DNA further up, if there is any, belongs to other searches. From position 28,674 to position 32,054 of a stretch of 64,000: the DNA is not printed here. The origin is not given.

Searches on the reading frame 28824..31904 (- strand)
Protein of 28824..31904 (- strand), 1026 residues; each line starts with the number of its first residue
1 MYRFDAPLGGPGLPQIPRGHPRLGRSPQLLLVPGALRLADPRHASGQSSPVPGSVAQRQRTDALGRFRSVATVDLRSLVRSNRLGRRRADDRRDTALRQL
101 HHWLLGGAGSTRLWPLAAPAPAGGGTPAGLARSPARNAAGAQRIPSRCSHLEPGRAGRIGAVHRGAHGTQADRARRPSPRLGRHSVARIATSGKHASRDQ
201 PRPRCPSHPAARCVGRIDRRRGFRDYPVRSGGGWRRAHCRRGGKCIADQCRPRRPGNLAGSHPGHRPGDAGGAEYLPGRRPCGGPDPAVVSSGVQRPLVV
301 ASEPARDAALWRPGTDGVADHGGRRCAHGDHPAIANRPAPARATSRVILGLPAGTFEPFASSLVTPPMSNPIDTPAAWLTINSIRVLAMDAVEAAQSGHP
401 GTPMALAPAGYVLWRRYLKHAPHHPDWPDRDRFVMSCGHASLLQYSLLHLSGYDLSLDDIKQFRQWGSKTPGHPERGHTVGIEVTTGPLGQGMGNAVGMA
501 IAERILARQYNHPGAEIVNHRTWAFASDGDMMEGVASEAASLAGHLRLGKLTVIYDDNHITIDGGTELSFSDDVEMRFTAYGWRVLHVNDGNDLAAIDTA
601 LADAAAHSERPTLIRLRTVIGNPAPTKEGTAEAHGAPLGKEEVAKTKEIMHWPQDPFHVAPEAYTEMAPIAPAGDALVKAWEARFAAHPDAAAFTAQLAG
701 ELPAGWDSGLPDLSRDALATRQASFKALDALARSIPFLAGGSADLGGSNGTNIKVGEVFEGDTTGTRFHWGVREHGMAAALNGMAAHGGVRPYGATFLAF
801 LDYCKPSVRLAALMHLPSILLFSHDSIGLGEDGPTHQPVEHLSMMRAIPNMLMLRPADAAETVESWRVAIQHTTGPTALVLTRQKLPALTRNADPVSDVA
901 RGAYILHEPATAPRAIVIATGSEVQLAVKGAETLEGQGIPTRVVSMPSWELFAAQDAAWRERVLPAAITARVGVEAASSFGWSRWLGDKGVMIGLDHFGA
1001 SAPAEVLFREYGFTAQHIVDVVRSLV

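Call 76: search_protein_families(library=pfam, proteins=[window:28824-31904:-], max_evalue=0.00001)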
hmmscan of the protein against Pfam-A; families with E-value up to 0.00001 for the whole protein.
window:28824-31904:- (1026 aa): 4 families
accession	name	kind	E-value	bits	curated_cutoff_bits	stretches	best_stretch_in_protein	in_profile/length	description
PF00456.26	Transketolase_N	-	9.8e-136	452.5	22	1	380-697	5-323/334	Transketolase, thiamine diphosphate binding domain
PF02779.29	Transket_pyr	-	8.9e-52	175.7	27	1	717-887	2-173/174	Transketolase, pyrimidine binding domain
PF22613.1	Transketolase_C_1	-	9.8e-40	135.7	27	1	902-1014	1-113/113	Transketolase-like TK C-terminal domain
PF02780.25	Transketolase_C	-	4.1e-10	40.1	25.9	1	913-1018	10-124/124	Transketolase, C-terminal domain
